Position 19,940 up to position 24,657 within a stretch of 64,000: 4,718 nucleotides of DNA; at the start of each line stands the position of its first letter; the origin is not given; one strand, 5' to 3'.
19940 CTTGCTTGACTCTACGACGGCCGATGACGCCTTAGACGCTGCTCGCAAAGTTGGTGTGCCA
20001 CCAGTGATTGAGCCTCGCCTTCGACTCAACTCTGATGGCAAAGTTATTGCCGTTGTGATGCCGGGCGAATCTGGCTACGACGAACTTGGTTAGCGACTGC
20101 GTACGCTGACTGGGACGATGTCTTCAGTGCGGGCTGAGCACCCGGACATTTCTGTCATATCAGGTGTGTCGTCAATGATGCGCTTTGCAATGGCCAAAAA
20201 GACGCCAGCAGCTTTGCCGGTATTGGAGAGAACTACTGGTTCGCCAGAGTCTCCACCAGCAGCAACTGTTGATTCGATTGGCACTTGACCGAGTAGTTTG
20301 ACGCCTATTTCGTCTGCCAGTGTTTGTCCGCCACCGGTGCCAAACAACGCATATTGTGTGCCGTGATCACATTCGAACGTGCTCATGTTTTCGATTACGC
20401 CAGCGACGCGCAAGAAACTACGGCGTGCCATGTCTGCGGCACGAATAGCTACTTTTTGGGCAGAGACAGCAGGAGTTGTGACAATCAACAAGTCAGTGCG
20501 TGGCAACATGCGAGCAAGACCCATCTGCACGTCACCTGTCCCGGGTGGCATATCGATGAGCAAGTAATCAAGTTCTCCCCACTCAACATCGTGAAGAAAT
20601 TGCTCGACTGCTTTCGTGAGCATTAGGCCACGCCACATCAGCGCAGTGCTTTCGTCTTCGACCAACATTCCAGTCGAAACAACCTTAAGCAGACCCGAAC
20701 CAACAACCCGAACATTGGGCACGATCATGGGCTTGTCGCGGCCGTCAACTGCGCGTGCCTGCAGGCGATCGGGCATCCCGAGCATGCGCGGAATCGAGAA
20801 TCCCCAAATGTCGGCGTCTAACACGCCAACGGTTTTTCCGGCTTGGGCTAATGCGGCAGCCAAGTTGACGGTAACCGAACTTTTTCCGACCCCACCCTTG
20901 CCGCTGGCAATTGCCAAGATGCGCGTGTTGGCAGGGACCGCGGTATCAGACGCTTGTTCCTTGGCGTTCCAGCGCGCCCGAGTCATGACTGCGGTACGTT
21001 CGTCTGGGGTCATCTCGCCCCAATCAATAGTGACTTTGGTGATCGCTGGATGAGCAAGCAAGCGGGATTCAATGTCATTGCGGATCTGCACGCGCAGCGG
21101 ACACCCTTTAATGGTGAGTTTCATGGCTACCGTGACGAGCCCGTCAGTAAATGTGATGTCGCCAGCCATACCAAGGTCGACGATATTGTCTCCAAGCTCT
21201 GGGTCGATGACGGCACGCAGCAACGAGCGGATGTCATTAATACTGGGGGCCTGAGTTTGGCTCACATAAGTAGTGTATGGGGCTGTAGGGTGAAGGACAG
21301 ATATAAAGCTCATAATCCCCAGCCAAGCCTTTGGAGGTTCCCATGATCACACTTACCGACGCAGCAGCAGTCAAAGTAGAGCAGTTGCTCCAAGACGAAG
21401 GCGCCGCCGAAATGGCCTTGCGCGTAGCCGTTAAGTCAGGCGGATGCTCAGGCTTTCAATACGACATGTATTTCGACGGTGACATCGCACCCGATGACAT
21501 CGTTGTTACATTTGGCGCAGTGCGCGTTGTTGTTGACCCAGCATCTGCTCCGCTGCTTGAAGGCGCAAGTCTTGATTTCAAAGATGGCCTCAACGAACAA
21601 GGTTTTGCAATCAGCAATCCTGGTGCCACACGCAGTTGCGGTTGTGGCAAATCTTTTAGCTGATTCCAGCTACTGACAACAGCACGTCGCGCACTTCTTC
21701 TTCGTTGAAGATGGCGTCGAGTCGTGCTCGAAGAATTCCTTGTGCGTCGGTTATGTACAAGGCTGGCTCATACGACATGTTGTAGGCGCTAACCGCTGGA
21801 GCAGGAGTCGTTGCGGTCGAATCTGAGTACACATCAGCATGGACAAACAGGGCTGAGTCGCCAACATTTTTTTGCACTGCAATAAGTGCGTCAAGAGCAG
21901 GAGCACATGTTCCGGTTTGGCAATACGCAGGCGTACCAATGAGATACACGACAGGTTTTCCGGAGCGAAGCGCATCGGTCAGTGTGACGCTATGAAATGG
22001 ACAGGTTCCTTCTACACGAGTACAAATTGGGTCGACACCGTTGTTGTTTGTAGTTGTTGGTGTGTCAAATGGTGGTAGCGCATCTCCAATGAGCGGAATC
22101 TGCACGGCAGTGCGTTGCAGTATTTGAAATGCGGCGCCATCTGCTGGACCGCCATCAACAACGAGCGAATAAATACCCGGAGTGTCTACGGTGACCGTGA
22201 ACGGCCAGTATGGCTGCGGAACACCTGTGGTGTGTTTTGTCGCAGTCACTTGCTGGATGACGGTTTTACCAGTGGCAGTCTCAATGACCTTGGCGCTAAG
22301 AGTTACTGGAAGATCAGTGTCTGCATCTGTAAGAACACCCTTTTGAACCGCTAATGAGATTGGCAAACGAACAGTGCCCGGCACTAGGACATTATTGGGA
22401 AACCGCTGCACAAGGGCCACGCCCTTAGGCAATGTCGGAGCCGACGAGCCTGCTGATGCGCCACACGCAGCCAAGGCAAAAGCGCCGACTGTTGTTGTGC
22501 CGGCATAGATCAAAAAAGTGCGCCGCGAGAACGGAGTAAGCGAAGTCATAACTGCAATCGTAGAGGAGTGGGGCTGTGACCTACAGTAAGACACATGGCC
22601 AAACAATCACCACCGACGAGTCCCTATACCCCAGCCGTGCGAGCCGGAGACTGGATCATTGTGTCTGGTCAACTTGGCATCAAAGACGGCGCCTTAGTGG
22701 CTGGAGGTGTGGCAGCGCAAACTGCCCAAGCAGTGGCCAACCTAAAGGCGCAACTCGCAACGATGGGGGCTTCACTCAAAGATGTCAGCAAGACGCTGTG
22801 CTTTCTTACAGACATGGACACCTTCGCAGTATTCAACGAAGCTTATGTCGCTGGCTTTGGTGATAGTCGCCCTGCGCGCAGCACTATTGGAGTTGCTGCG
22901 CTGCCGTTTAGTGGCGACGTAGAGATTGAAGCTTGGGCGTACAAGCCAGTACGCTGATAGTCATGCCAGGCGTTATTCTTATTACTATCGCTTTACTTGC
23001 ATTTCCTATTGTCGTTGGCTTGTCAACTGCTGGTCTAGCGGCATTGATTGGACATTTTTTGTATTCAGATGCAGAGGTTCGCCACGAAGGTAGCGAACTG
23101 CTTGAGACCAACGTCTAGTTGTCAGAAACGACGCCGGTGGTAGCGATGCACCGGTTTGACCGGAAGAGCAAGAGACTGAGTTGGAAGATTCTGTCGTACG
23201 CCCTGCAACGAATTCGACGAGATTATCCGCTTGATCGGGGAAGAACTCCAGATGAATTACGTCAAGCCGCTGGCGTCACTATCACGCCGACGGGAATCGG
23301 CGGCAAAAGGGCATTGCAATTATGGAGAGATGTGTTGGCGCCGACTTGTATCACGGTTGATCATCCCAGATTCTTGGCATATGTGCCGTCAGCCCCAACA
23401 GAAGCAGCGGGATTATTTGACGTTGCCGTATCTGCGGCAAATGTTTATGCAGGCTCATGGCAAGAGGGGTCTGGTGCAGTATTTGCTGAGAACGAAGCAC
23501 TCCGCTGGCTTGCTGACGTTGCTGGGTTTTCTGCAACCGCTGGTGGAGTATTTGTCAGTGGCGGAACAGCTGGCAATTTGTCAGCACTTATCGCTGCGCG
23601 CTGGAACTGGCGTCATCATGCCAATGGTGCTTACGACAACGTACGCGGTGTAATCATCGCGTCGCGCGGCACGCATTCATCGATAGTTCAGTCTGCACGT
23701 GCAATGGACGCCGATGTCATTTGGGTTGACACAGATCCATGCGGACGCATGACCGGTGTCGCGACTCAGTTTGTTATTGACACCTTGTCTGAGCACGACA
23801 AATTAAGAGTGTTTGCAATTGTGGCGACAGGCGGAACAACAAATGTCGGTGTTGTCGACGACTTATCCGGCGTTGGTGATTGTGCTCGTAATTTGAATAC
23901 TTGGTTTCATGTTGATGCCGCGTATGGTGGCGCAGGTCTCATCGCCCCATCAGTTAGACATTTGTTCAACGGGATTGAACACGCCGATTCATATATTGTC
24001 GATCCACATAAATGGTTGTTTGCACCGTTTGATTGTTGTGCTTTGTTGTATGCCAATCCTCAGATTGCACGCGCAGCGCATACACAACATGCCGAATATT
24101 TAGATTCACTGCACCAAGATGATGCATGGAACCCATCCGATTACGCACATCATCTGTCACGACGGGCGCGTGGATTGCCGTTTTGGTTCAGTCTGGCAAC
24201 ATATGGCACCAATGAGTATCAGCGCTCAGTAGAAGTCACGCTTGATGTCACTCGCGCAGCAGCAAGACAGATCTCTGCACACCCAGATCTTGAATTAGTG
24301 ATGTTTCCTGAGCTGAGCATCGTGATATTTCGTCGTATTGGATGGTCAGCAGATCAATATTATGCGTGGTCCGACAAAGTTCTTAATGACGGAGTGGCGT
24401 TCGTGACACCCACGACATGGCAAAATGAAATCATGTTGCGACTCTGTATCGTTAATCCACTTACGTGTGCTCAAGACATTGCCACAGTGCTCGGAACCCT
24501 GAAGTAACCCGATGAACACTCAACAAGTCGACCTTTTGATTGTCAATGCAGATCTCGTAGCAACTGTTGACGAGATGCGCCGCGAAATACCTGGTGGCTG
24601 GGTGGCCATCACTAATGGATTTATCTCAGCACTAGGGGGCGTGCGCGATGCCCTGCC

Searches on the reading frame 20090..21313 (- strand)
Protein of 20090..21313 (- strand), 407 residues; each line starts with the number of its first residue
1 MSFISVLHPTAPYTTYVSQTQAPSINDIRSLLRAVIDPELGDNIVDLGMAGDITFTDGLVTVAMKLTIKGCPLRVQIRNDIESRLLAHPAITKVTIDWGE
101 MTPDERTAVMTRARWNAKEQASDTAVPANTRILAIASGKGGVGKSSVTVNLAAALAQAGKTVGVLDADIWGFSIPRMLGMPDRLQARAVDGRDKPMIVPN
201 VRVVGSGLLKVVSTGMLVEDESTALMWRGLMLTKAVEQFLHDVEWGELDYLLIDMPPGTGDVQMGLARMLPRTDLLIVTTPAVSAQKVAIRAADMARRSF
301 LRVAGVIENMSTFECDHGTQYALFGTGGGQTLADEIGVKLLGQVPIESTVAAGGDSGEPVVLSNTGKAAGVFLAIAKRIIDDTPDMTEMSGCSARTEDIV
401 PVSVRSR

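Call 81: search_protein_families(library=ncbifam, proteins=[window:20090-21313:-], max_evalue=1e-20)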
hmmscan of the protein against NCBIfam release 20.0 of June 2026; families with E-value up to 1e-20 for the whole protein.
window:20090-21313:- (407 aa): 3 families
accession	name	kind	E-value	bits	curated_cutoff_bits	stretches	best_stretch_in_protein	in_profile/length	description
NF041136.1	MrpORP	equivalog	1.3e-72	245.1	450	1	132-388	7-257/365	iron-sulfur cluster carrier protein MrpORP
NF008669.0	PRK11670.1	equivalog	4e-65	220.1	348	1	26-379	15-349/369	iron-sulfur cluster carrier protein ApbC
TIGR01969.1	minD_arch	subfamily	2.6e-22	79.2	201.75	1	131-383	1-234/251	cell division ATPase MinD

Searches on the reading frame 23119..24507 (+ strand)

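Call 81: search_protein_families(library=ncbifam, proteins=[window:23119-24507:+], max_evalue=1e-20)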
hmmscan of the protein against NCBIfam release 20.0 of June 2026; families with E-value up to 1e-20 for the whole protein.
window:23119-24507:+ (462 aa): 3 families
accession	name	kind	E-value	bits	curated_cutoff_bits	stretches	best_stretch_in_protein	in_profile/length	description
NF052646.1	DABADecarRhbB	equivalog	1.6e-58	198.5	900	1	76-460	91-477/491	L-2,4-diaminobutyrate decarboxylase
TIGR03799.1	NOD_PanD_pyr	equivalog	1.3e-37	129.4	606.1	1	139-407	158-438/522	pyridoxal-dependent aspartate 1-decarboxylase PanP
TIGR03812.1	tyr_de_CO2_Arch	equivalog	1.4e-24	86.6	299.4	1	119-406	56-326/375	tyrosine decarboxylase MfnA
